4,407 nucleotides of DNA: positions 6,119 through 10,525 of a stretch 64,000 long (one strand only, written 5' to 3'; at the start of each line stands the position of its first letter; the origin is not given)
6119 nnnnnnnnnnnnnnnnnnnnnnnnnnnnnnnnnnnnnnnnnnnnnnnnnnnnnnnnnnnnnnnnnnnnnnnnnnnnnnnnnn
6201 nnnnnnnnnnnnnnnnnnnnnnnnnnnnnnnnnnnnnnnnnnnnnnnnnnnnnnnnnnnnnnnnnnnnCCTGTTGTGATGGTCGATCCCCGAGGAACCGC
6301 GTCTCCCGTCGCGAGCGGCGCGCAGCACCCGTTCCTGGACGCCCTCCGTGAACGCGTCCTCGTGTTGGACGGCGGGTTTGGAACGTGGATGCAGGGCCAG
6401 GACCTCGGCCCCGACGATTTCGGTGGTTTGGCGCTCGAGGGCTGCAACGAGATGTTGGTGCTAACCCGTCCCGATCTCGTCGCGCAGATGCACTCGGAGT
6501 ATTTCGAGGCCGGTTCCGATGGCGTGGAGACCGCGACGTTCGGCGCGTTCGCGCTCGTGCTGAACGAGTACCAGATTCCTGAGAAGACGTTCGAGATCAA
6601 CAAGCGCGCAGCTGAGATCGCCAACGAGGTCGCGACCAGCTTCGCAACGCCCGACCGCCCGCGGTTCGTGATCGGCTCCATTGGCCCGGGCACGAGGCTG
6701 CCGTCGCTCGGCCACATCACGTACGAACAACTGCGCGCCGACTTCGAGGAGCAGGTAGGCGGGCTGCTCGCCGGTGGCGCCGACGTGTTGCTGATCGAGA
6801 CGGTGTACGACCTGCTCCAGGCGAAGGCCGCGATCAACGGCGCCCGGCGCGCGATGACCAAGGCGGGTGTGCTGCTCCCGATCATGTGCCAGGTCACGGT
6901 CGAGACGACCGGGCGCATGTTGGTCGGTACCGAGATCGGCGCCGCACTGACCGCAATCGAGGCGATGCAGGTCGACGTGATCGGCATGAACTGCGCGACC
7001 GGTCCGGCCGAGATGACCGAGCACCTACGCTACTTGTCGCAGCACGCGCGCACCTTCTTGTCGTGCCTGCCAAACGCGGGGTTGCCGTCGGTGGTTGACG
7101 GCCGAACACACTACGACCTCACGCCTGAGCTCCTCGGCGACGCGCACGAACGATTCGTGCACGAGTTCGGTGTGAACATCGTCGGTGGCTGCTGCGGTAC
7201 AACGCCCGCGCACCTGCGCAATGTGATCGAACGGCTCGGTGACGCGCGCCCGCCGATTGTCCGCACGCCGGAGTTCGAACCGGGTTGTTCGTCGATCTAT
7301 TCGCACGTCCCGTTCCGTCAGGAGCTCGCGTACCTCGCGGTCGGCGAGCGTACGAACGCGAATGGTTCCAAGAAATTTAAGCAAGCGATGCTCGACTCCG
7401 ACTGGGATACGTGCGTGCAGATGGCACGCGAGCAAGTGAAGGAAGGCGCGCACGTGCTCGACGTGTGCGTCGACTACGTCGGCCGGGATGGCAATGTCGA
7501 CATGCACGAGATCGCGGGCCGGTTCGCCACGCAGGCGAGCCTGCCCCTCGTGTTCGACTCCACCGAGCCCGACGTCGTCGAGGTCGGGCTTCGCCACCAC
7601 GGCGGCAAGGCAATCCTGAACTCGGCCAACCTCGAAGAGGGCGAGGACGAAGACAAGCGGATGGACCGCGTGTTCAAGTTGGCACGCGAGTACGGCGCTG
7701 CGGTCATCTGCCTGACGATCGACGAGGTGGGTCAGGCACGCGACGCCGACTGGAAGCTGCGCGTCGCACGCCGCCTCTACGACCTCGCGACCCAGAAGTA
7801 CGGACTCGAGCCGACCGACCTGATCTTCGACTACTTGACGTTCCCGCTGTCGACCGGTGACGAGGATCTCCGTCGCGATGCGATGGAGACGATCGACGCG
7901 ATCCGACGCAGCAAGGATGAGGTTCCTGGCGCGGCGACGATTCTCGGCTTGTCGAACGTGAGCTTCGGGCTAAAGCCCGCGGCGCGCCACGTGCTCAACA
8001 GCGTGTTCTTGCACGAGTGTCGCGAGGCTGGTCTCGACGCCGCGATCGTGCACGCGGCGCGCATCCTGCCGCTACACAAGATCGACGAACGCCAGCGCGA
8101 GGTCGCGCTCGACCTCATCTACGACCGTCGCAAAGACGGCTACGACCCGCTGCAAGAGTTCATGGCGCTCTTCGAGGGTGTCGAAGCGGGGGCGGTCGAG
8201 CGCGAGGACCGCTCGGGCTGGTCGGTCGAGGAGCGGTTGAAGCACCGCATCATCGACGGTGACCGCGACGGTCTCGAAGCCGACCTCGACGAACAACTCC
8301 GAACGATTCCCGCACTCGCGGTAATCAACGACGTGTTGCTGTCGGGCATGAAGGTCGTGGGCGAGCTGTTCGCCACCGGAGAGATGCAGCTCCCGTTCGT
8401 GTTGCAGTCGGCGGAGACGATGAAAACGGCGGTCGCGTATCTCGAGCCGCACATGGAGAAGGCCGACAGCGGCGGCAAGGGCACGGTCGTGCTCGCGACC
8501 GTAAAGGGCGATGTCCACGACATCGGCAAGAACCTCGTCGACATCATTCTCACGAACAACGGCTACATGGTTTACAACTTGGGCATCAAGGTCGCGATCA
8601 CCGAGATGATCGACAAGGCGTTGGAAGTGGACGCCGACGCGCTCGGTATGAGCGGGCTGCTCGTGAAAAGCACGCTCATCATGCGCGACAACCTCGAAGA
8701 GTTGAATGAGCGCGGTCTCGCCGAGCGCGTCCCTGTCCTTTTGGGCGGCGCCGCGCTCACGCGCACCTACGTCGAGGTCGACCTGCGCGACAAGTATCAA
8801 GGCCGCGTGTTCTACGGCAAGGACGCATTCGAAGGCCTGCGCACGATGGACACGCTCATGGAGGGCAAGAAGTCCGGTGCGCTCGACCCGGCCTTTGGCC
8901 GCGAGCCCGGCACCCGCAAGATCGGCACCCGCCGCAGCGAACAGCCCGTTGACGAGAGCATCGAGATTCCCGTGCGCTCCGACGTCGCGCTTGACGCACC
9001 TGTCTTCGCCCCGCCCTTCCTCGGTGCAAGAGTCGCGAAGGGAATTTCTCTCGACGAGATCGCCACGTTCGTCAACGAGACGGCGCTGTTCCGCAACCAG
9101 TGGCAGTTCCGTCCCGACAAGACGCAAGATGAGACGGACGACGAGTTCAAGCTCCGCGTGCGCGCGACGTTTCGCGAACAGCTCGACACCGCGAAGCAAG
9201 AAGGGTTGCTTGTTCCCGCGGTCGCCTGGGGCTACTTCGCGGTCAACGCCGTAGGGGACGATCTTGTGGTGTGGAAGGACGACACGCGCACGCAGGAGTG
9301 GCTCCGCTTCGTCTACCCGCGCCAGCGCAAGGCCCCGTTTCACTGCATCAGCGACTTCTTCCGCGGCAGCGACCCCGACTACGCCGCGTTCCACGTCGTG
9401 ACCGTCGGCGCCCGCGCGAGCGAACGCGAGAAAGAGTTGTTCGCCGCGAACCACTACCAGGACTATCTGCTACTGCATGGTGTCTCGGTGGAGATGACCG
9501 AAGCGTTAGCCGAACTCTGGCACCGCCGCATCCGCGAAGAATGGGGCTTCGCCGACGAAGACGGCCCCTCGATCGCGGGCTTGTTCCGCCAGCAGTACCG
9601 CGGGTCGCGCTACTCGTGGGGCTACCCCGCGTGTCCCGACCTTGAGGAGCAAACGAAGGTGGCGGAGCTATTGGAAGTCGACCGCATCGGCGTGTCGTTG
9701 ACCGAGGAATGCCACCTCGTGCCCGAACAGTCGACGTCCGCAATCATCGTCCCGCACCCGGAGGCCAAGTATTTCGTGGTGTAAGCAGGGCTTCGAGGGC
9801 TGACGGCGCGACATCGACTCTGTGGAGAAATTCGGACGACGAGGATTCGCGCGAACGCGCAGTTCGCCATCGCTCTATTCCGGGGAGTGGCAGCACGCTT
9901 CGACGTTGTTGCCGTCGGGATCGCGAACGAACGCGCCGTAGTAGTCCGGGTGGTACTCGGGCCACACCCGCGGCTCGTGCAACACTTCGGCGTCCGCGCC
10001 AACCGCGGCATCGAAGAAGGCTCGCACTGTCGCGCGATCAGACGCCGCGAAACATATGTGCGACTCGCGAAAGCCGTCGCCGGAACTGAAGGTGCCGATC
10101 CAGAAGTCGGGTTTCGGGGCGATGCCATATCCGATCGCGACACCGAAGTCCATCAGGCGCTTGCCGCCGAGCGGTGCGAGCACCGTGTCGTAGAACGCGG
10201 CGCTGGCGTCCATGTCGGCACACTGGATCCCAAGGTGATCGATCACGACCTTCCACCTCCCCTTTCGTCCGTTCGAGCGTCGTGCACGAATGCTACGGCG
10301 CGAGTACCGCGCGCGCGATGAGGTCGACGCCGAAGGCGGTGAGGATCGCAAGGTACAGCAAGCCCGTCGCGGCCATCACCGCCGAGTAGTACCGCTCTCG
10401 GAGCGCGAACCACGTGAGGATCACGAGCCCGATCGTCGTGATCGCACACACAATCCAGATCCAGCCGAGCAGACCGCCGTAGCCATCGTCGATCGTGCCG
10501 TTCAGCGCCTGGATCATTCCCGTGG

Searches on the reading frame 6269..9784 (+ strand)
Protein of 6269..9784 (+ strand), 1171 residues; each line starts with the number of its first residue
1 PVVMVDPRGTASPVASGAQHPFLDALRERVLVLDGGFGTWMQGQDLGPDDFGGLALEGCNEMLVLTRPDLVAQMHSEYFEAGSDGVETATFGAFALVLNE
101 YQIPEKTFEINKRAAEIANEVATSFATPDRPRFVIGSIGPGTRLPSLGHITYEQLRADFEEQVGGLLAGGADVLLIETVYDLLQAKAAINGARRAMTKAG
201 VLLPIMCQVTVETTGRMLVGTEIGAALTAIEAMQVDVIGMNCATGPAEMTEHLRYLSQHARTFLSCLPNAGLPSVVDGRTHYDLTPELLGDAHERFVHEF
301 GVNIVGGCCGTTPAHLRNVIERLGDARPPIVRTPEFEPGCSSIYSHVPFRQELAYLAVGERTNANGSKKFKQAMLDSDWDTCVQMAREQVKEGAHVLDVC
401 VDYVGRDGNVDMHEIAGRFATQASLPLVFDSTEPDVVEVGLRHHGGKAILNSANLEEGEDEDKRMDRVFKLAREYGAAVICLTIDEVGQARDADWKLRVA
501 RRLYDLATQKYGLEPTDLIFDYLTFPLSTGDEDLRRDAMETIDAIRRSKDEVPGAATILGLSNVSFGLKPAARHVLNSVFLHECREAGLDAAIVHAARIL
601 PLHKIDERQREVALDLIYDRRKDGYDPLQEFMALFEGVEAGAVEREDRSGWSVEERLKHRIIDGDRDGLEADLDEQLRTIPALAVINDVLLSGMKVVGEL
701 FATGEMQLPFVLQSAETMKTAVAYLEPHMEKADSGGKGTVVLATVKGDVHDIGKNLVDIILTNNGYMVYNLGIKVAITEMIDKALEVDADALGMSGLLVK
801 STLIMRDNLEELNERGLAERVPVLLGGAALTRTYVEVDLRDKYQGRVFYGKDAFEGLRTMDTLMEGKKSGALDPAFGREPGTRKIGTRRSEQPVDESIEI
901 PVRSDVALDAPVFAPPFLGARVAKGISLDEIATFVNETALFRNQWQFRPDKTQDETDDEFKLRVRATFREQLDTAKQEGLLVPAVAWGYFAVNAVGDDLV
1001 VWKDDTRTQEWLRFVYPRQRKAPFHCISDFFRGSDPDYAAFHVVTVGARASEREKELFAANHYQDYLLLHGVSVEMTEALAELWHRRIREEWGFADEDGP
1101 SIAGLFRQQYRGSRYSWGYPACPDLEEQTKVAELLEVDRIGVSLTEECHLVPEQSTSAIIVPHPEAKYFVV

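Call 69: search_protein_families(library=pfam, proteins=[window:6269-9784:+], max_evalue=0.001)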
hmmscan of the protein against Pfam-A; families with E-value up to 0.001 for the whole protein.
window:6269-9784:+ (1171 aa): 5 families
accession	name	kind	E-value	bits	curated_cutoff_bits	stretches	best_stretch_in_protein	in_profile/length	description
PF02574.22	S-methyl_trans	-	5.5e-77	259.8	22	1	31-322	1-282/283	Homocysteine S-methyltransferase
PF02965.22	Met_synt_B12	-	1.2e-42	146.7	25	1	928-1171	2-257/273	Vitamin B12 dependent methionine synthase, activation domain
PF00809.28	Pterin_bind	-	7.8e-42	144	25.5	1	359-595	1-244/244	Pterin binding enzyme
PF02607.22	B12-binding_2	-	2e-24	86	23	1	653-726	1-74/74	B12 binding domain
PF02310.24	B12-binding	-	2e-17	63.6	32.1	1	739-857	2-120/121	B12 binding domain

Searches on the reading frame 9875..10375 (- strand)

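Call 75: search_protein_families(library=pfam, proteins=[window:9875-10375:-], max_evalue=0.01)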
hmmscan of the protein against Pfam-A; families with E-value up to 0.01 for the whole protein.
window:9875-10375:- (166 aa): 2 families
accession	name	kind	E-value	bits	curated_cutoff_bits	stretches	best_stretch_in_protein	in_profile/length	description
PF00903.31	Glyoxalase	-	7.1e-08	33.3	20.6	1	45-159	2-120/121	Glyoxalase/Bleomycin resistance protein/Dioxygenase superfamily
PF18029.7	Glyoxalase_6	-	0.0011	20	23.6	1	49-159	3-104/106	Glyoxalase-like domain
